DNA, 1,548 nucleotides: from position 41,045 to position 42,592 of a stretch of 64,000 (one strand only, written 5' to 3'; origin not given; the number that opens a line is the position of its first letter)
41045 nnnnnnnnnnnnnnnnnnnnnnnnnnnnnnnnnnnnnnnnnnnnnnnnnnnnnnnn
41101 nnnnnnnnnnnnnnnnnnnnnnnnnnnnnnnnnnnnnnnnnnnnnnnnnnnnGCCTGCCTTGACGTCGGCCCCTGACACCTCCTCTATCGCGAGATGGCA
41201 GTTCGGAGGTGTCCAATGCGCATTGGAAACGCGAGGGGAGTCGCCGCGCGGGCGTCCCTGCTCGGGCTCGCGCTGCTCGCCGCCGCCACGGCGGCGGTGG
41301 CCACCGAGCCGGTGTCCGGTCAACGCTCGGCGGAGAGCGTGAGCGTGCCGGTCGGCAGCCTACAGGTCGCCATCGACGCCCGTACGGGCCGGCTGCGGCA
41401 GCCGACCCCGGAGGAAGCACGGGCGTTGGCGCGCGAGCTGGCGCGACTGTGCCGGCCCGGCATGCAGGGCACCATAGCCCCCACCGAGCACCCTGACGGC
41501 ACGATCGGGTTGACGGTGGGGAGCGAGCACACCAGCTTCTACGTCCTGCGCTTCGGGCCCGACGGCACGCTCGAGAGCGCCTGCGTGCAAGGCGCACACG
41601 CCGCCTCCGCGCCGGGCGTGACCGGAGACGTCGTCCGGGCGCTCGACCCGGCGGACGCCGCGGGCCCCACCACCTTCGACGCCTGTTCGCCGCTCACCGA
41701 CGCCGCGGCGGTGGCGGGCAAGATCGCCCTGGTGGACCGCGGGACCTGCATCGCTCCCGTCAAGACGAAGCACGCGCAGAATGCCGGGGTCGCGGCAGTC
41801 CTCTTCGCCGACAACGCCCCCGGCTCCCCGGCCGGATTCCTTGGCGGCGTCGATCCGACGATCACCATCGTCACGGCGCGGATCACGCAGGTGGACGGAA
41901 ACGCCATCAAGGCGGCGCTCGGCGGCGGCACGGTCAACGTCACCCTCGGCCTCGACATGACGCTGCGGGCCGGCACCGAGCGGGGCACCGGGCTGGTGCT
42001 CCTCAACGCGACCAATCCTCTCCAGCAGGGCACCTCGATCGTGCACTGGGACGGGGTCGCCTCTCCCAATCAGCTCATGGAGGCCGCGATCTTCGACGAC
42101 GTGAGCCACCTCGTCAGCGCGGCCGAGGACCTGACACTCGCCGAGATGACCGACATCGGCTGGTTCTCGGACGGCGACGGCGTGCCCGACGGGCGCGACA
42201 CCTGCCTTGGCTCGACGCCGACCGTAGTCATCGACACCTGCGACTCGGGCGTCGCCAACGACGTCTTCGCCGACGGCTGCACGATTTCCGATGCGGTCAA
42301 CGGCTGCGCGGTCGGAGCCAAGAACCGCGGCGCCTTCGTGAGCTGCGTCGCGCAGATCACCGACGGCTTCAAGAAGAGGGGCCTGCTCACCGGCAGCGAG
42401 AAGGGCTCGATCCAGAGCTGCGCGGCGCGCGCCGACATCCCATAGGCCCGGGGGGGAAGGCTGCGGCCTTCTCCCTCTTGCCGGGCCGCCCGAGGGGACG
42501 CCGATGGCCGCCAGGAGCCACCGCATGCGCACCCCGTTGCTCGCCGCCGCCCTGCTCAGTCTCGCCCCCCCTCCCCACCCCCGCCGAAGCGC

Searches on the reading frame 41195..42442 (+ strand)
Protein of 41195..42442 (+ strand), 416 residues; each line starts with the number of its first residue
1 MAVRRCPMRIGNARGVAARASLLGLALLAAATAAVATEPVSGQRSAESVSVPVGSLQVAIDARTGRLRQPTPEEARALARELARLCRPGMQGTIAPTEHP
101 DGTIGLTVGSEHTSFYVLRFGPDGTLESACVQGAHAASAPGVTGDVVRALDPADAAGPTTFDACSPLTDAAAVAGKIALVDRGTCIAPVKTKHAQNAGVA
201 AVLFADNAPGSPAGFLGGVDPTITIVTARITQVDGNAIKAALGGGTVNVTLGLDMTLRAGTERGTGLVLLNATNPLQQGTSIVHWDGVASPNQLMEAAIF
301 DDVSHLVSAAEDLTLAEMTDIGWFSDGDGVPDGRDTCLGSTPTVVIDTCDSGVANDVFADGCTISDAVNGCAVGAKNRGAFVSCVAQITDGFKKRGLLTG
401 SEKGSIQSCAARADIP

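Call 79: search_protein_families(library=pfam, proteins=[window:41195-42442:+], max_evalue=0.00001)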
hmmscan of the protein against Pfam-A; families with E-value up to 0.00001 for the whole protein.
window:41195-42442:+ (416 aa): 1 family
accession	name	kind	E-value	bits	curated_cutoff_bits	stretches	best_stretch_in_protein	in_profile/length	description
PF02225.27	PA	-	1.7e-14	54.1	23.9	1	142-238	1-95/95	PA domain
